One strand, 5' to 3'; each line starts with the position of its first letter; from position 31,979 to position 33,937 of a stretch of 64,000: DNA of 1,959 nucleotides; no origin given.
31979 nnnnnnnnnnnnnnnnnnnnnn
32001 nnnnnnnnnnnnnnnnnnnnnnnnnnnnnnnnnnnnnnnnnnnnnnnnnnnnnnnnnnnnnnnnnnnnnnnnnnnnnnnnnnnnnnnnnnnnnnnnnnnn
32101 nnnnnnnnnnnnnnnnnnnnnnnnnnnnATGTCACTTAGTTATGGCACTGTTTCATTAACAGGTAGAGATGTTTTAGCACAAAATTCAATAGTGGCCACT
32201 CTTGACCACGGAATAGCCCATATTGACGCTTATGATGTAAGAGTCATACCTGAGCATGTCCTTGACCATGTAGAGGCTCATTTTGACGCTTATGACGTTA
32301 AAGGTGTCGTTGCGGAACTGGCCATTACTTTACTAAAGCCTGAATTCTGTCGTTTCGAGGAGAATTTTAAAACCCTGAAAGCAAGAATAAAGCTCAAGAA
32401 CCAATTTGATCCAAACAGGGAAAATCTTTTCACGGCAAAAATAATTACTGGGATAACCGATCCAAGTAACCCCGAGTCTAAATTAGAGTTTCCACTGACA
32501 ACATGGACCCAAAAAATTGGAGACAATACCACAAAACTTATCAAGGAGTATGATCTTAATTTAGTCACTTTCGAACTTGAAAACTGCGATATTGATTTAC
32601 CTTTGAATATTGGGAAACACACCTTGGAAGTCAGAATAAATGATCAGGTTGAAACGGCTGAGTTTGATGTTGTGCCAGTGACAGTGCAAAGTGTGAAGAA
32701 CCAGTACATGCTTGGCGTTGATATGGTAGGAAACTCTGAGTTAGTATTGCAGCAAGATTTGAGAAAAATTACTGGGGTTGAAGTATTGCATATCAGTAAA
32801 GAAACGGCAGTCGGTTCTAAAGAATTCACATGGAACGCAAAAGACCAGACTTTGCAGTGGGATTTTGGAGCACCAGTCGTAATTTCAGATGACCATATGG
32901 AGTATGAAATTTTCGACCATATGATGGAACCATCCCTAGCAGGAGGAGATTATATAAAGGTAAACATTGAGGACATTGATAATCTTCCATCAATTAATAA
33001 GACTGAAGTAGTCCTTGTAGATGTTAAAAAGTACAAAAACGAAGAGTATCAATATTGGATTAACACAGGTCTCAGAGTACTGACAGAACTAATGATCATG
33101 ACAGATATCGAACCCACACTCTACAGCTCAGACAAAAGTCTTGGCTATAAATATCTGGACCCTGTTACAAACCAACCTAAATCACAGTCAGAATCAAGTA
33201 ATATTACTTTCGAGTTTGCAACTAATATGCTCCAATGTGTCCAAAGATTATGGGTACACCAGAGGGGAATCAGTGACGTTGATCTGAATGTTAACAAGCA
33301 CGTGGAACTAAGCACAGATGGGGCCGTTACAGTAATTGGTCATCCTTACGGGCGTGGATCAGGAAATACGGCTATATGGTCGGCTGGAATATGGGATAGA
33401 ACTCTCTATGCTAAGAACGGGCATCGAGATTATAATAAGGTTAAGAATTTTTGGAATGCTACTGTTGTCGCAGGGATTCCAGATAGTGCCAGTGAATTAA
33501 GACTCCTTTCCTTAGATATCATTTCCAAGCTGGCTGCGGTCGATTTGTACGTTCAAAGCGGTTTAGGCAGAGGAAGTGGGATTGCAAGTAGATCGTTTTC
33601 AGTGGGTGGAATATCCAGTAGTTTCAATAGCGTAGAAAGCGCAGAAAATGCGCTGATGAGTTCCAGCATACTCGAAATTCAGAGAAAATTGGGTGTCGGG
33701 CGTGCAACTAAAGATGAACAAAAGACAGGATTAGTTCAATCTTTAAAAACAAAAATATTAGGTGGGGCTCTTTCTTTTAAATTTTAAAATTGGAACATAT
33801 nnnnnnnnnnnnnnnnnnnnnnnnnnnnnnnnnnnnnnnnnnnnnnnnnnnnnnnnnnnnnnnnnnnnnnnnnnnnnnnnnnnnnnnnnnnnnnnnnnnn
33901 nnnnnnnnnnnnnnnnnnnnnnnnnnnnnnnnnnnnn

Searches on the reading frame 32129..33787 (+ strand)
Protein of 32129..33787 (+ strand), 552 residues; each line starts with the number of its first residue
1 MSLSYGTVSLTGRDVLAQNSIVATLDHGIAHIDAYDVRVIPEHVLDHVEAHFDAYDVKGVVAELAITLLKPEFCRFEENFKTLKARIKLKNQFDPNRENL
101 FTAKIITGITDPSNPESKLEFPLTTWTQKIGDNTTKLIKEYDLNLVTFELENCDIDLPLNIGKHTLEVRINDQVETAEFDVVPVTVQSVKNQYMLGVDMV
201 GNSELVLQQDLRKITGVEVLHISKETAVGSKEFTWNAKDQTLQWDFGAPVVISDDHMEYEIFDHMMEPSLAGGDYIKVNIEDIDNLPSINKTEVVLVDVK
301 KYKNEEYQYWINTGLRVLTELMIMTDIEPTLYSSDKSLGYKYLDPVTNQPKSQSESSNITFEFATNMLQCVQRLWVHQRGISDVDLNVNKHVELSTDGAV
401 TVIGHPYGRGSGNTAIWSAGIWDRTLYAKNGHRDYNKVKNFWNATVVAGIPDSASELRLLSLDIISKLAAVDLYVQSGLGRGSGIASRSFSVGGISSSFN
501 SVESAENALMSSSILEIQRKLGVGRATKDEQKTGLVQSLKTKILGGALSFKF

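Call 16: search_protein_families(library=phrogs, proteins=[window:32129-33787:+], max_evalue=0.00001)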
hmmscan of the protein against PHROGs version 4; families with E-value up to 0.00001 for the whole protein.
window:32129-33787:+ (552 aa): 1 family
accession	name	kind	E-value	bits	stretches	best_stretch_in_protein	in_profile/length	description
phrog_772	-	tail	4.5e-07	30.6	1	463-521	227-286/305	tail fiber protein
